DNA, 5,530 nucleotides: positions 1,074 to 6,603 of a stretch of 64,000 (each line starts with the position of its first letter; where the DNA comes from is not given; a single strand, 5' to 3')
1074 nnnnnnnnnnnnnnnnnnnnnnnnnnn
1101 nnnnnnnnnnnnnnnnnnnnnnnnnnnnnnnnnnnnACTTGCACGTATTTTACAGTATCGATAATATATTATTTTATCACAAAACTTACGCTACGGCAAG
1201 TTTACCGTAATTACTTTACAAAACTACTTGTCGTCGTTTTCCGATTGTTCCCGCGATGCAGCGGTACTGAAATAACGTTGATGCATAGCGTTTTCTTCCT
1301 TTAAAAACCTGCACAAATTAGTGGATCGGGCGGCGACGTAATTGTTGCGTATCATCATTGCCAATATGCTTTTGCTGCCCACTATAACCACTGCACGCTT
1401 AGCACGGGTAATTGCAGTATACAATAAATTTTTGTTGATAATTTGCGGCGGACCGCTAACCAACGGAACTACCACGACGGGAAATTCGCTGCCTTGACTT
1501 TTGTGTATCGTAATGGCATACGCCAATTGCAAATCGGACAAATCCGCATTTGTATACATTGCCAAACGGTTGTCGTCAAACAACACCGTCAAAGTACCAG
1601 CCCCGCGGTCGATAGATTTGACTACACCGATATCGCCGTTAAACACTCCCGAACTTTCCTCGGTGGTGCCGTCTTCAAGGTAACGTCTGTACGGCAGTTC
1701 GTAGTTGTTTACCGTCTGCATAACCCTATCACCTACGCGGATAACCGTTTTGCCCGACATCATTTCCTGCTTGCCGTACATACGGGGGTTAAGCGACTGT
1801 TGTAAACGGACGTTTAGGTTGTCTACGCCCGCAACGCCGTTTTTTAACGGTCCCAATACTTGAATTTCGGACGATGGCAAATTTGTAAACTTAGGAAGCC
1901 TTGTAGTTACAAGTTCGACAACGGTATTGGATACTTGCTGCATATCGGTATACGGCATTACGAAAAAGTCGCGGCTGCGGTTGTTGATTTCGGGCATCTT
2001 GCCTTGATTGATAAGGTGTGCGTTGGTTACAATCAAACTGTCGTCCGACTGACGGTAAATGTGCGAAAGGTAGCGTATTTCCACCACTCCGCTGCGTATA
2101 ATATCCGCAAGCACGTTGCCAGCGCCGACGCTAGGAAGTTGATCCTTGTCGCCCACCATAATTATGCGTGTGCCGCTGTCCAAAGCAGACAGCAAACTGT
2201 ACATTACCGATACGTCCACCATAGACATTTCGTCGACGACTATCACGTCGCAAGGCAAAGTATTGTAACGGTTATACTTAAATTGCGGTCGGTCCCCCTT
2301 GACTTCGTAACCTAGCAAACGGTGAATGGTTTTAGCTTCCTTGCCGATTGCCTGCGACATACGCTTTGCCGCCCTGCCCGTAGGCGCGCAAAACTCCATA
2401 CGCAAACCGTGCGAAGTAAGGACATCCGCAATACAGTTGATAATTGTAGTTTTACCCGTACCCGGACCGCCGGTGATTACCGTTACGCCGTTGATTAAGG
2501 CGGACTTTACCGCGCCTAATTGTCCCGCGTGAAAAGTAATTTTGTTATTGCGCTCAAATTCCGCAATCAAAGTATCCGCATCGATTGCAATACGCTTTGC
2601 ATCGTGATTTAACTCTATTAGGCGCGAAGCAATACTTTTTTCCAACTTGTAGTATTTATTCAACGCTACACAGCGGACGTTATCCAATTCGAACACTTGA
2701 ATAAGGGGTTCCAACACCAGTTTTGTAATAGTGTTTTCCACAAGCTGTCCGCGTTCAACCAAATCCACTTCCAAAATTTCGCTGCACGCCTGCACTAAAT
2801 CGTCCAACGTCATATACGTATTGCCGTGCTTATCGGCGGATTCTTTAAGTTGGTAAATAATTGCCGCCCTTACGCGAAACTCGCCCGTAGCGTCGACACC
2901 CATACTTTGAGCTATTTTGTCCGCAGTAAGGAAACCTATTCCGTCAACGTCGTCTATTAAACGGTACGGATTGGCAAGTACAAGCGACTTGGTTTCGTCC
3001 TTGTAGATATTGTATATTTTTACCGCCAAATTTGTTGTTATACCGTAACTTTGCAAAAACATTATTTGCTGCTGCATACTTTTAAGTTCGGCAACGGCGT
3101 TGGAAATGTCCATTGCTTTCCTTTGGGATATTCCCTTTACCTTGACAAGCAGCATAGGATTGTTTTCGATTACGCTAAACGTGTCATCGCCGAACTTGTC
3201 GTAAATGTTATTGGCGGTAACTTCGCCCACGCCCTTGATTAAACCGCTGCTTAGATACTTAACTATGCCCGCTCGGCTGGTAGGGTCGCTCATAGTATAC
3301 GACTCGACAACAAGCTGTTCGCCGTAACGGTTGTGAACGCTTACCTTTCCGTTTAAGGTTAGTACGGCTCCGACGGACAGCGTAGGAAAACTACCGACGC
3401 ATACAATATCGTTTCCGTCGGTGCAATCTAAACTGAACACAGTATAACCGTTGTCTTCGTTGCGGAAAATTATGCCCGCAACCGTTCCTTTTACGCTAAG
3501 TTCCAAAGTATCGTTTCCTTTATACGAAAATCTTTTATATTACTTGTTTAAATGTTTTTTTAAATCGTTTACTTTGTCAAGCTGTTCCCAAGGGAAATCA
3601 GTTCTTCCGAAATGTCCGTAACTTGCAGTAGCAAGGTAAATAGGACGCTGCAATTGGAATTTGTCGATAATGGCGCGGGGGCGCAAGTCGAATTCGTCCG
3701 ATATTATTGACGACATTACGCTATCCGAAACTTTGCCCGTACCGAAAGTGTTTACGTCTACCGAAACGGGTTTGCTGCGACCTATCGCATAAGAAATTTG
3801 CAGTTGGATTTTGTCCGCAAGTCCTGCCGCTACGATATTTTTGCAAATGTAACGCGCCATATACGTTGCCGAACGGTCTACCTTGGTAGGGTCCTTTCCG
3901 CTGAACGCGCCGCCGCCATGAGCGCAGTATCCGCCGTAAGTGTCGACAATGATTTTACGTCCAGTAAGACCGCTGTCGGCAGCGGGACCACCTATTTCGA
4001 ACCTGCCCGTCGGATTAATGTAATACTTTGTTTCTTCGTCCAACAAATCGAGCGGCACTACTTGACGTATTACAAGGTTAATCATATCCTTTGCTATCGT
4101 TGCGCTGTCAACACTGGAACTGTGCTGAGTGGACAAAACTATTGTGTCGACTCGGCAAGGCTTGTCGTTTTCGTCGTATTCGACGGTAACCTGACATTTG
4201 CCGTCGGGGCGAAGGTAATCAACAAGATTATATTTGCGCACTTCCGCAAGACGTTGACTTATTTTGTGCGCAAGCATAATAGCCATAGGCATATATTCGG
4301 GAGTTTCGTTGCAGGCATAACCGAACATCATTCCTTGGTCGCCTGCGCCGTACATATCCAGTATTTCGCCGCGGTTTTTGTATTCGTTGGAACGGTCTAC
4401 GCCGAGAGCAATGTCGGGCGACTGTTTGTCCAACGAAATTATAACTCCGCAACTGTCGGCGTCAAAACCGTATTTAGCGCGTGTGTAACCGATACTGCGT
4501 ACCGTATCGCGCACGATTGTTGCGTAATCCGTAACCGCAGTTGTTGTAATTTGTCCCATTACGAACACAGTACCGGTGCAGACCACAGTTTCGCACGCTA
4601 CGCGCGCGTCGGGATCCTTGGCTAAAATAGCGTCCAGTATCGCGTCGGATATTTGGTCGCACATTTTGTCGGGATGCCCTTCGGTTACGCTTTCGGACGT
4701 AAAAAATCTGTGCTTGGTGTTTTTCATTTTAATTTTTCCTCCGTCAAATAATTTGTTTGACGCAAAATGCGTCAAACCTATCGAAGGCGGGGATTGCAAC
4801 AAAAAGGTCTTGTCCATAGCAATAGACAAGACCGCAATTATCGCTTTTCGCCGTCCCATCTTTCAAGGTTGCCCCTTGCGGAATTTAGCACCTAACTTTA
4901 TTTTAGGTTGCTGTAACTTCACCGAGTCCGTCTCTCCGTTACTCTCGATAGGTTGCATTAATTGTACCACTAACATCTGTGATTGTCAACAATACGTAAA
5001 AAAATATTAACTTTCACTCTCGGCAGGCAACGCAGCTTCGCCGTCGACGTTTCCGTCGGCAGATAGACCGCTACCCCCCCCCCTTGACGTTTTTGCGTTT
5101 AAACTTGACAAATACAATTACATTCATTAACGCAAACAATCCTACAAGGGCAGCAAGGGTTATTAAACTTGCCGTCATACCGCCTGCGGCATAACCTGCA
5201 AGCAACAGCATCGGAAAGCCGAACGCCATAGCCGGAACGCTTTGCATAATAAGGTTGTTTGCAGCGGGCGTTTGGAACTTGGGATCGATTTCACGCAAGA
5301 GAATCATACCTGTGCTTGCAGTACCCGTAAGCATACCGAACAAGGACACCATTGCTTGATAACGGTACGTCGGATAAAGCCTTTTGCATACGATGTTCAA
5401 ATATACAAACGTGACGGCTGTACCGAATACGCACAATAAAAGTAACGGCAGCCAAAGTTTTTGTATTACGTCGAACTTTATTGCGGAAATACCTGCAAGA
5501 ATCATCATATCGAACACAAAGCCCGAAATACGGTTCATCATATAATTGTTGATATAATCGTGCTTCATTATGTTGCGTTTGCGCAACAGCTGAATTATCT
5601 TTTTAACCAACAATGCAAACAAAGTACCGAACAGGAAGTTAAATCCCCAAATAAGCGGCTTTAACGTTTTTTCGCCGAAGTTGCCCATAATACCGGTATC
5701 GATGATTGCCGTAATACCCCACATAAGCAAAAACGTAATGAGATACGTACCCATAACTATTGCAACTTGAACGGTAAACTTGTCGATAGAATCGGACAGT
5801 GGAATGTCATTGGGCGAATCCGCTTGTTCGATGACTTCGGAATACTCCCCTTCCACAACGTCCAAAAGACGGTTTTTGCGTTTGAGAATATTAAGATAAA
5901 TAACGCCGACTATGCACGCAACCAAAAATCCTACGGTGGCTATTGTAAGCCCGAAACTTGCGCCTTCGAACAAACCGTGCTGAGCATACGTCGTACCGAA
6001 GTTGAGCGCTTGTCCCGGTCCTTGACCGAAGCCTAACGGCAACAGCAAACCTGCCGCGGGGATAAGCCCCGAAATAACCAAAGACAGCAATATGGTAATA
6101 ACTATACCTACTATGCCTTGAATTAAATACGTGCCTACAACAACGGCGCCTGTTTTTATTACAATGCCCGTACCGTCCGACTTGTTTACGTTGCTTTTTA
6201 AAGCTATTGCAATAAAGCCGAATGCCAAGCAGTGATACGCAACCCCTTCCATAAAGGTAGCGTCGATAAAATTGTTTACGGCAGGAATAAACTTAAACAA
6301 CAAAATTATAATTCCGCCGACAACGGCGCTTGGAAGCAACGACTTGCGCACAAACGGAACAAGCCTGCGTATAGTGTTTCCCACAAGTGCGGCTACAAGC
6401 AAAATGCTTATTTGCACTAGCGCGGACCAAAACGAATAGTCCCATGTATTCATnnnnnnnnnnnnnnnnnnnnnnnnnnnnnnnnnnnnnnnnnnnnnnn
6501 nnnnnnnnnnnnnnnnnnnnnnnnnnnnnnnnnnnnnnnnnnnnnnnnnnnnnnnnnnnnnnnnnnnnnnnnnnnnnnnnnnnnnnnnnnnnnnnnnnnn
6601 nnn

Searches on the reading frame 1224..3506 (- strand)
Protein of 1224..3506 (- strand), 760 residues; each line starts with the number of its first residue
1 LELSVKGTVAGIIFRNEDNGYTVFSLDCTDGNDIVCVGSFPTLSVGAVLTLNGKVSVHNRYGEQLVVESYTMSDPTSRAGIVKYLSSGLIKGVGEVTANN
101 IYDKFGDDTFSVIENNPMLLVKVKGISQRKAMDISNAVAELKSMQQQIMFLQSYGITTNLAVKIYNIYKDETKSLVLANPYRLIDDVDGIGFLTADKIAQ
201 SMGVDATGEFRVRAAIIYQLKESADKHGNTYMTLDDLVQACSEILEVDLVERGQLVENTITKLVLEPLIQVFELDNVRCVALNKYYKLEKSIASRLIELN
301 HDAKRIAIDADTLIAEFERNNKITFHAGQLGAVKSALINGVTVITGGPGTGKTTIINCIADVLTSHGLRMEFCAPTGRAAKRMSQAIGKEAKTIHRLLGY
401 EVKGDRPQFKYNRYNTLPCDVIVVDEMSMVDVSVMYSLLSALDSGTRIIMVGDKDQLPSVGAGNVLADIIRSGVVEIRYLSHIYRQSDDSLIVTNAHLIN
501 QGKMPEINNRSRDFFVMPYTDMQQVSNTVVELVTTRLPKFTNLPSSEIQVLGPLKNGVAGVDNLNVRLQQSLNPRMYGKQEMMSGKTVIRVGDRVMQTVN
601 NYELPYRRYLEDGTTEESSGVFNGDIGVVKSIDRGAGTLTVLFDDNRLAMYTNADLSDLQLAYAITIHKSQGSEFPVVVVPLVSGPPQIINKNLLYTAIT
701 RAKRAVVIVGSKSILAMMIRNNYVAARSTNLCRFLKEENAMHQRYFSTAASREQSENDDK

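Call 56: search_protein_families(library=pfam, proteins=[window:1224-3506:-], max_evalue=0.0001)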
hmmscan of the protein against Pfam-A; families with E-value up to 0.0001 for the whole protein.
window:1224-3506:- (760 aa): 12 families
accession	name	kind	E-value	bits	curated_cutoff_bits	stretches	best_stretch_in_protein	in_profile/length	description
PF13245.12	AAA_19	-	8.7e-43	146.1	25.1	1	329-461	1-133/134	AAA domain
PF13604.12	AAA_30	-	1.4e-40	139.5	27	1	326-506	3-175/191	AAA domain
PF14490.11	HHH_RecD2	-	8.3e-37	125.4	27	1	142-231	3-92/92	ATP-dependent RecD2 DNA helicase HHH domain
PF23139.1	OB_YrrC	-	1.5e-21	76.6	27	1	4-74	3-75/76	ATP-dependent DNA helicase YrrC, OB-fold domain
PF18335.7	SH3_13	-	1.7e-20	73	41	1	564-643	1-65/65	ATP-dependent RecD-like DNA helicase SH3 domain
PF13538.12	UvrD_C_2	-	7.5e-17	61.4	27.4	1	661-709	1-52/52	UvrD-like helicase C-terminal domain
PF01443.25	Viral_helicase1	-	2.4e-13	50.9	21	1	649-709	165-227/228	Viral superfamily 1 RNA helicase core domain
PF13086.12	AAA_11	-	1.7e-10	41.5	27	0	327-382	4-67/257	AAA domain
PF02689.20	Herpes_Helicase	-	1.8e-05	23.4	27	0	621-740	690-804/808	Helicase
PF13476.12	AAA_23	-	3.5e-05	25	27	1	339-365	19-45/201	AAA domain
PF13401.12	AAA_22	-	4.8e-05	24.1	27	0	340-454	6-124/130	AAA domain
PF13361.12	UvrD_C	-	8.9e-05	22.5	25.6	0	660-710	285-347/350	UvrD-like helicase C-terminal domain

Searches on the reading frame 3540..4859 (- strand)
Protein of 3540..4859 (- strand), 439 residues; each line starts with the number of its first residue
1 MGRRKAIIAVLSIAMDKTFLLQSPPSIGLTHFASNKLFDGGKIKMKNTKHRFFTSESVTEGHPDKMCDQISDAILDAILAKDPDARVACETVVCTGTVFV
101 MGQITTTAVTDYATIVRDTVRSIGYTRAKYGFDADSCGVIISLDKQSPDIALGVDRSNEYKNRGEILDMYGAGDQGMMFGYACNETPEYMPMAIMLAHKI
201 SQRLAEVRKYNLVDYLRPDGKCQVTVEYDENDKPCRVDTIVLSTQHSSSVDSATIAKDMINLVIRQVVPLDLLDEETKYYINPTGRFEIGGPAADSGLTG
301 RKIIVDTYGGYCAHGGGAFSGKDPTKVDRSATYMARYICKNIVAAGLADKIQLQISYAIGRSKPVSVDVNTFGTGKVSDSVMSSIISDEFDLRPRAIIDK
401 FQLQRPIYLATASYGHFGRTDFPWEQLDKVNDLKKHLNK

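Call 56: search_protein_families(library=pfam, proteins=[window:3540-4859:-], max_evalue=0.0001)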
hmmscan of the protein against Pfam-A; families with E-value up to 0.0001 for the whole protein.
window:3540-4859:- (439 aa): 3 families
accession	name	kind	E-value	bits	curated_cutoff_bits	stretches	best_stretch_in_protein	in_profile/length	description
PF02773.21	S-AdoMet_synt_C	-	3.1e-67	225.2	25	1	289-426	1-138/138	S-adenosylmethionine synthetase, C-terminal domain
PF02772.21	S-AdoMet_synt_M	-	6.8e-50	168.7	29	1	170-287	2-120/120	S-adenosylmethionine synthetase, central domain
PF00438.25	S-AdoMet_synt_N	-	1.9e-43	147.5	33.1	1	51-148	2-99/99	S-adenosylmethionine synthetase, N-terminal domain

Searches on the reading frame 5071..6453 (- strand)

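Call 56: search_protein_families(library=pfam, proteins=[window:5071-6453:-], max_evalue=0.0001)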
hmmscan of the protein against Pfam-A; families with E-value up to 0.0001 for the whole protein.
window:5071-6453:- (460 aa): 1 family
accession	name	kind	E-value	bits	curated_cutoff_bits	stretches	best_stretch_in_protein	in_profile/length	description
PF03616.19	Glt_symporter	-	5.6e-08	32.3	26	1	14-370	8-340/368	Sodium/glutamate symporter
